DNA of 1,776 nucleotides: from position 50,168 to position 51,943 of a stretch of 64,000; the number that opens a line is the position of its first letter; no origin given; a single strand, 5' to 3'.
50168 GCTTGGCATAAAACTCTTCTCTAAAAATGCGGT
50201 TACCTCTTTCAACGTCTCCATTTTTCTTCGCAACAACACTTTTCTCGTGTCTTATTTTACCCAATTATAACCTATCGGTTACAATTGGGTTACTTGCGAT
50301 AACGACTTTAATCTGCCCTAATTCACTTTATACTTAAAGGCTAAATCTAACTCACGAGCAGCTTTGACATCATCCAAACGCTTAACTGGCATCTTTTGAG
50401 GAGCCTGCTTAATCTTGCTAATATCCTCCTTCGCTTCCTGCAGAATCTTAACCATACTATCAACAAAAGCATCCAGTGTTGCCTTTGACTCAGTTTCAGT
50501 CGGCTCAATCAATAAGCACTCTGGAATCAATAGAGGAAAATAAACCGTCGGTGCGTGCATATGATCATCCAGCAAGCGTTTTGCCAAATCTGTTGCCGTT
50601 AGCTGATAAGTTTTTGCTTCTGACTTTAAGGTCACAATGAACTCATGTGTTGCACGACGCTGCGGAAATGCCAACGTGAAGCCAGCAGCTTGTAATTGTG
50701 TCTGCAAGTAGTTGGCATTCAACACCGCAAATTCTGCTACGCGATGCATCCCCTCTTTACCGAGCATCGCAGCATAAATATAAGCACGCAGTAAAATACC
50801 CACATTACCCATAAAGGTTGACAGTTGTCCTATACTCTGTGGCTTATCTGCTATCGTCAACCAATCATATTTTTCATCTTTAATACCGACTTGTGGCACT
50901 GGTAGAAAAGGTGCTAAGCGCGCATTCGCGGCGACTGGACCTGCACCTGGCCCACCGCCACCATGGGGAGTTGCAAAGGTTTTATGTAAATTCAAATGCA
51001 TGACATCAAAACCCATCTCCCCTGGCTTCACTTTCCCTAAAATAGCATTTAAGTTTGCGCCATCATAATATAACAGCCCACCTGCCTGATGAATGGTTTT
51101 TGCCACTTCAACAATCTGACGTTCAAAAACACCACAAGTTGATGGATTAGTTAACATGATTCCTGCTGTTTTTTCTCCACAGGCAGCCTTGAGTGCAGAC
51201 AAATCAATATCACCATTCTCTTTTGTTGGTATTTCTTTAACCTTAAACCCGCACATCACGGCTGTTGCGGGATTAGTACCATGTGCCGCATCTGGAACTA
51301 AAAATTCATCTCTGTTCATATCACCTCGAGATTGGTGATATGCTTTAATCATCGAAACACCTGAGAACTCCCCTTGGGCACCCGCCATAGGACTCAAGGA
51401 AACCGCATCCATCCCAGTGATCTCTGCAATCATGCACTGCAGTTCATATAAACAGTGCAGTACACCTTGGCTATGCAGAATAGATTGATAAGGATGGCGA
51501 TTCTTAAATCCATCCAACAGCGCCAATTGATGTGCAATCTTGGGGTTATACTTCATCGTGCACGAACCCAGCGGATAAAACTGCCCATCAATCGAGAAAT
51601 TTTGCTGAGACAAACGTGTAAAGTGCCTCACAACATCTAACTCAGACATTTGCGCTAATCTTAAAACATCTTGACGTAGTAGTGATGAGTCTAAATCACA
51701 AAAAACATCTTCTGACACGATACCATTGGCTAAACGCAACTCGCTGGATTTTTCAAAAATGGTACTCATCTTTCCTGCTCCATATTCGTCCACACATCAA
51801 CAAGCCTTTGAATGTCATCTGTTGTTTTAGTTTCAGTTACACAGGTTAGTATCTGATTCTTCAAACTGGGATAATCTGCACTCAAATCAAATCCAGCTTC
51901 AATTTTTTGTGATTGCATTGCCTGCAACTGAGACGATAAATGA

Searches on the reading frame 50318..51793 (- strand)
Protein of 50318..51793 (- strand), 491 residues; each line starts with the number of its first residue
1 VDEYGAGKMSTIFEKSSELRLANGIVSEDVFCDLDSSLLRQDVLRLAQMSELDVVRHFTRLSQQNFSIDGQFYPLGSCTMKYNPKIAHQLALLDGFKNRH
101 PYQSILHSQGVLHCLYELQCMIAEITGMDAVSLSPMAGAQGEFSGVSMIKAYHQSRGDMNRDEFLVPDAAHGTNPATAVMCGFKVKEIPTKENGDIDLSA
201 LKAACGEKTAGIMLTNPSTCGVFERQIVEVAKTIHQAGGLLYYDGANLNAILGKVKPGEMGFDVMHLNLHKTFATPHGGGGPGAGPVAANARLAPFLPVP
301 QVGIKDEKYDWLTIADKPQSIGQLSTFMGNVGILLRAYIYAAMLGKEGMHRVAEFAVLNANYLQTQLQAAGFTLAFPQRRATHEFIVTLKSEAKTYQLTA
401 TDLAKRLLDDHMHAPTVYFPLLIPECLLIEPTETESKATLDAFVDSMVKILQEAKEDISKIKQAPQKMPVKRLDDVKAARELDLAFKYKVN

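Call 77: search_protein_families(library=ncbifam, proteins=[window:50318-51793:-], max_evalue=1e-10)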
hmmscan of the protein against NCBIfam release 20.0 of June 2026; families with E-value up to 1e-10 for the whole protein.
window:50318-51793:- (491 aa): 3 families
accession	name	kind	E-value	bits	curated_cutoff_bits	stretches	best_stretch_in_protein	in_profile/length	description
NF003346.0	PRK04366.1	equivalog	8.7e-210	697.5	441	1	9-485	9-486/487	aminomethyl-transferring glycine dehydrogenase subunit GcvPB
TIGR00461.1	gcvP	equivalog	9.6e-114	381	859.2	1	23-460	435-873/939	aminomethyl-transferring glycine dehydrogenase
NF001696.0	PRK00451.1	equivalog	5.6e-39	134.3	364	1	28-451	25-446/447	aminomethyl-transferring glycine dehydrogenase subunit GcvPA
